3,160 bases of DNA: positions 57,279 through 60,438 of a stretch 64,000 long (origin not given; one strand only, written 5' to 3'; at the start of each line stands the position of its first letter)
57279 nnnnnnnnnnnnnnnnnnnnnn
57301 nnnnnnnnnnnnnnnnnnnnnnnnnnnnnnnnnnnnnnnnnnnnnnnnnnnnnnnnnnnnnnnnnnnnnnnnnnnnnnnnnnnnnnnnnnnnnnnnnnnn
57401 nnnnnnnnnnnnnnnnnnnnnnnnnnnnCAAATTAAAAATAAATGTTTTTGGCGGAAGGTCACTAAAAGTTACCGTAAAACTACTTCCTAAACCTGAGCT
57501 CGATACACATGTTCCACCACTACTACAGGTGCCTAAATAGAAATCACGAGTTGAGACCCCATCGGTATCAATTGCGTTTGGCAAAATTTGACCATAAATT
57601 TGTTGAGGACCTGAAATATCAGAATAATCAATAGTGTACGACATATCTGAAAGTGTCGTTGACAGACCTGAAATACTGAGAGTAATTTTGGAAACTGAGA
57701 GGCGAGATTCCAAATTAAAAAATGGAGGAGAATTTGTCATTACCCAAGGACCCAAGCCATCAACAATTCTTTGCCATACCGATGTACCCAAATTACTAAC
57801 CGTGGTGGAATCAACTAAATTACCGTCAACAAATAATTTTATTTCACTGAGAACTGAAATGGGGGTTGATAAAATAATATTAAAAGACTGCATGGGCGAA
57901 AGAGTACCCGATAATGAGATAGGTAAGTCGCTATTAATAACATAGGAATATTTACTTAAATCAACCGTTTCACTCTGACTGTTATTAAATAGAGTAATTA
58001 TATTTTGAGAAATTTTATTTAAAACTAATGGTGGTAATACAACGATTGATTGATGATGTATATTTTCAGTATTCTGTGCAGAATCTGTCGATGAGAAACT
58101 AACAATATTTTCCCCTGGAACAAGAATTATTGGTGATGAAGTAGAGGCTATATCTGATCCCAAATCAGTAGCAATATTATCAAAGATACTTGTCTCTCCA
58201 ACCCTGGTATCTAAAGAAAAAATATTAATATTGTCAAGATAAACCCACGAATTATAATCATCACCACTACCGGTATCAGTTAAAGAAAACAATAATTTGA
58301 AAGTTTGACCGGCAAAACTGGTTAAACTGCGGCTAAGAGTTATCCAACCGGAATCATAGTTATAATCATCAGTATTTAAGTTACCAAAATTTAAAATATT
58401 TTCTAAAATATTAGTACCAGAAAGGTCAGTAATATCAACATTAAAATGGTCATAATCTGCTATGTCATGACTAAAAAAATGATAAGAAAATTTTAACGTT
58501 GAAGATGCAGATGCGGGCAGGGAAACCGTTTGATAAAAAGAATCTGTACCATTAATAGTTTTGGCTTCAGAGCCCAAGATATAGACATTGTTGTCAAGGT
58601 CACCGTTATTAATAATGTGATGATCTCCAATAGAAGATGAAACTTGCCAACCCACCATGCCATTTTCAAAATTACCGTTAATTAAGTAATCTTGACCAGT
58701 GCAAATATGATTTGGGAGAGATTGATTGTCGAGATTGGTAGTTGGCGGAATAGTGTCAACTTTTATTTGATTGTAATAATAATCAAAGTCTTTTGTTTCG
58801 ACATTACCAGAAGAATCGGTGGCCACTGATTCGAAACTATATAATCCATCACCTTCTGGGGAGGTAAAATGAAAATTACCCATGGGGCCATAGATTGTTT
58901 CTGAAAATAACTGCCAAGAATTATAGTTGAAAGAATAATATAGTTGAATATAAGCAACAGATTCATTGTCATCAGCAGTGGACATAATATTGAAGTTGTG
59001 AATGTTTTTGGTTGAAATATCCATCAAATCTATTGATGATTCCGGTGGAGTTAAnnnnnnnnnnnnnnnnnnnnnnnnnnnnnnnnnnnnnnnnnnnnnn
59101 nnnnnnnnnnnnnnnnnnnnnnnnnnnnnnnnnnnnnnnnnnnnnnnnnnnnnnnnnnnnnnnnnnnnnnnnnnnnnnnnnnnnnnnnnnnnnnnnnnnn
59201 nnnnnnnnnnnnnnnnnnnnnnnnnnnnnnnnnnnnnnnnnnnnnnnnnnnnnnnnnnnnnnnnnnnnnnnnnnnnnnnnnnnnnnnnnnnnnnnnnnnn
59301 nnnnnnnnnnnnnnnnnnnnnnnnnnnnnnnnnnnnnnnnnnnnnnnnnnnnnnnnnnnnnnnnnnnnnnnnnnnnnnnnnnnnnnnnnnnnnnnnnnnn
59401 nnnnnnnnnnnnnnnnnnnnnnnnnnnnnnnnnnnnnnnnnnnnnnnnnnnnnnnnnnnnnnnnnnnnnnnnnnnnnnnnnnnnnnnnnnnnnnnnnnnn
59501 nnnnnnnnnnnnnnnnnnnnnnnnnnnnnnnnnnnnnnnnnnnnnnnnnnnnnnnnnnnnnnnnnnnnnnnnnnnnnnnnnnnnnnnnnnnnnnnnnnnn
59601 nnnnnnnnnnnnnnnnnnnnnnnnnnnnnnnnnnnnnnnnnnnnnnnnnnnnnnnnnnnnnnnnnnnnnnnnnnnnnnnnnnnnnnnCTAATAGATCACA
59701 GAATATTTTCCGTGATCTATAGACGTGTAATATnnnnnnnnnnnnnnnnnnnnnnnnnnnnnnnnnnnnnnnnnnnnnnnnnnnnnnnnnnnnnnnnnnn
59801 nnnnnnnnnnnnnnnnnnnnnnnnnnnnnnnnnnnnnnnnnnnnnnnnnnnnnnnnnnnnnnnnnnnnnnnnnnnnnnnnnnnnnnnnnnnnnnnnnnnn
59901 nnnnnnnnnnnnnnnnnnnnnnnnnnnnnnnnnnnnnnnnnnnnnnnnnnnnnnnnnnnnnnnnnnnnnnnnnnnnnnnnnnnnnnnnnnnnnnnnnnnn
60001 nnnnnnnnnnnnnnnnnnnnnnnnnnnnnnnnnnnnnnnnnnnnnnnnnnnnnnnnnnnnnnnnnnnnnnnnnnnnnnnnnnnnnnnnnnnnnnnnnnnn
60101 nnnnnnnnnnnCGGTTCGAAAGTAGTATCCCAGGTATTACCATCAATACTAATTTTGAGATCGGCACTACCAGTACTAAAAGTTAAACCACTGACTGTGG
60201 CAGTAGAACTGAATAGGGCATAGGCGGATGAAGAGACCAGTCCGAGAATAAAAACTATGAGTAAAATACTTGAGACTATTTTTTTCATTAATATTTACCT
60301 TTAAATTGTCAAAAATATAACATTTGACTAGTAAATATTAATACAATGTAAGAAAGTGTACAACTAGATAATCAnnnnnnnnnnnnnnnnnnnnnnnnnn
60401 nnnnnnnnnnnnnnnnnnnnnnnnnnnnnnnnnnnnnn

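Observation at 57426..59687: Signal peptidase fused in frame to its own probable substrate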

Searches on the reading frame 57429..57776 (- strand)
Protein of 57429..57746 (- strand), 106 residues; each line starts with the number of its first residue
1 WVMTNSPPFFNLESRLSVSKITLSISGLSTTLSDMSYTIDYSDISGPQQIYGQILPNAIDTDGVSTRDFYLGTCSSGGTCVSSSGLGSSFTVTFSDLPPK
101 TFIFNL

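Call 67: search_protein_families(library=pfam, proteins=[window:57429-57746:-], max_evalue=10)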
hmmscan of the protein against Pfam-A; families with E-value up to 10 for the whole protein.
seq(106 aa): 0 families

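Call 75: find_homologous_proteins(query=A3, max_evalue=0.001)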
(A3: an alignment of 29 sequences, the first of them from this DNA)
Query A3 (29 sequences) (116 aa, profile of the alignment): 15 proteins with E <= 0.001 among 1165 candidates.
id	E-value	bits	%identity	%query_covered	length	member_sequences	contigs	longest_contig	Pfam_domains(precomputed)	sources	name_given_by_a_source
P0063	1.7e-27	113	74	98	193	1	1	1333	-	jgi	jgi:hypothetical protein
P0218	2.1e-11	61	41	25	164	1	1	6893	-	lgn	-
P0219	3.2e-11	61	33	53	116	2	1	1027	-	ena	-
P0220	1.1e-10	59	28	74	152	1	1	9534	-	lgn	-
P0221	1.8e-10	58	29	54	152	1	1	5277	-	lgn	-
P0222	2.8e-10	58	33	59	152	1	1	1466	-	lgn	-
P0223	2.3e-9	55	27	62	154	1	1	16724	-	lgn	-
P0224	3.4e-9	54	29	59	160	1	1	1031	-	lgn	-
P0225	3.4e-9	54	29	53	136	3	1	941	-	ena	-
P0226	2.2e-8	52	35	43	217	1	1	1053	-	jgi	jgi:hypothetical protein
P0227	7.9e-7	47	35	45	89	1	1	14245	-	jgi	-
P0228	7.9e-7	47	39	33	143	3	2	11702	-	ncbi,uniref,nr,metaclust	ncbi:hypothetical protein A2159_03835 [Candidatus Woesebacteria bacterium RBG_13_34_9]|uniref:Unchar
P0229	2.4e-6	45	29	53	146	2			-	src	-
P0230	1.5e-4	39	35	20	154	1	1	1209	-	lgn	-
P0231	6.0e-4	37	46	22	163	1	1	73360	-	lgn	-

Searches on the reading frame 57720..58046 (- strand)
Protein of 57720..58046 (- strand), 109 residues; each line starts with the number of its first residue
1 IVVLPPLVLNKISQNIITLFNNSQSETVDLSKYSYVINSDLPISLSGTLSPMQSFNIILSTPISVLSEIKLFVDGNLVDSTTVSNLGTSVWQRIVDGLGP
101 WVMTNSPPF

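Call 67: search_protein_families(library=pfam, proteins=[window:57720-58046:-], max_evalue=10)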
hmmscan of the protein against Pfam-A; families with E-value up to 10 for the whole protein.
seq(109 aa): 1 family
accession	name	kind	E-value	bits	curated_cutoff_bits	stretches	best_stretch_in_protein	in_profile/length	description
PF00932.25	LTD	-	0.13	13.1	34.3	1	15-60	23-70/109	Lamin Tail Domain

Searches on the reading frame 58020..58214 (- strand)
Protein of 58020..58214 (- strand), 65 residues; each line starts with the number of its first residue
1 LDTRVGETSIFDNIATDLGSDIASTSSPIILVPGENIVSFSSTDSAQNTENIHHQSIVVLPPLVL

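Call 67: search_protein_families(library=pfam, proteins=[window:58020-58214:-], max_evalue=10)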
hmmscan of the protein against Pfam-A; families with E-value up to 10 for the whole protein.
seq(65 aa): 1 family
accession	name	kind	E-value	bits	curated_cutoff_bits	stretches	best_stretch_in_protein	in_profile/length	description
PF24337.1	DUF7505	-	0.077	13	27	1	24-59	13-48/95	Domain of unknown function (DUF7505)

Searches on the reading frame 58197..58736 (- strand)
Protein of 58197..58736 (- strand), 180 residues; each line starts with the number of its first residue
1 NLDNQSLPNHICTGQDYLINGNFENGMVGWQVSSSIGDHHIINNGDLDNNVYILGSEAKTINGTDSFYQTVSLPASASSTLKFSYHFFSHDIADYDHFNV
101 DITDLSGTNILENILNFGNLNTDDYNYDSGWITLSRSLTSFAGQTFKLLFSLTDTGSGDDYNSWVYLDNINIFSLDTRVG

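Call 67: search_protein_families(library=pfam, proteins=[window:58197-58736:-], max_evalue=10)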
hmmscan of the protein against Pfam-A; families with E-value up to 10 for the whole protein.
seq(180 aa): 1 family
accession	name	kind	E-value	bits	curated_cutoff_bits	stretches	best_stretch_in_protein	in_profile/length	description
PF20773.4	InhA-like_MAM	-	0.0031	17.5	26.9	1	69-172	55-162/191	Immune inhibitor A-like, MAM domain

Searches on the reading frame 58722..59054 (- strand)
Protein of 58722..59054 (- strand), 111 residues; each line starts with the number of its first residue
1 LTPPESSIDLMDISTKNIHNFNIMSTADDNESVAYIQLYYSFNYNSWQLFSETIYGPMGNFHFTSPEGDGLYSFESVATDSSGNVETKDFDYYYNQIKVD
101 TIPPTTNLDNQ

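Call 67: search_protein_families(library=pfam, proteins=[window:58722-59054:-], max_evalue=10)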
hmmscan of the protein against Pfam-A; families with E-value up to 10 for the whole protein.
seq(111 aa): 2 families
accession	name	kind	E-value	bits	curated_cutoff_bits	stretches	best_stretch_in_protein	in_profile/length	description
PF24908.1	Ig_SIBA-E_2nd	-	0.0085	16.7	27.8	1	15-90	12-84/117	Integrin beta-like protein A-E, second Ig-like domain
PF19077.6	Big_13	-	0.034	15.1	27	1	54-90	57-96/102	Bacterial Ig-like domain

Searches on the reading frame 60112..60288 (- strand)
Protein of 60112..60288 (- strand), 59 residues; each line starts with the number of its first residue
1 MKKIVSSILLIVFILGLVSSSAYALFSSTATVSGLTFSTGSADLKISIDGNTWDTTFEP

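Call 5: search_protein_families(library=ncbifam, proteins=[window:60112-60288:-], max_evalue=10)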
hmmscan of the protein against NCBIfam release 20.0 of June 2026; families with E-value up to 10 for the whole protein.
seq(59 aa): 3 families
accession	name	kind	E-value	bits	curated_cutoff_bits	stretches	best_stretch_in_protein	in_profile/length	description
TIGR04088.1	cognate_SipW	domain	6.4e-05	23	19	1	8-41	1-33/34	SipW-dependent-type signal peptide-containing protein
NF053514.2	JUQZ_fam_ocin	equivalog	0.028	14.7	40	1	1-37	1-33/107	BLB8/JUQZ-1 family protein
NF047911.1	FimbAdhEcpD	equivalog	0.088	11.3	900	1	18-56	262-299/538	fimbrial adhesin EcpD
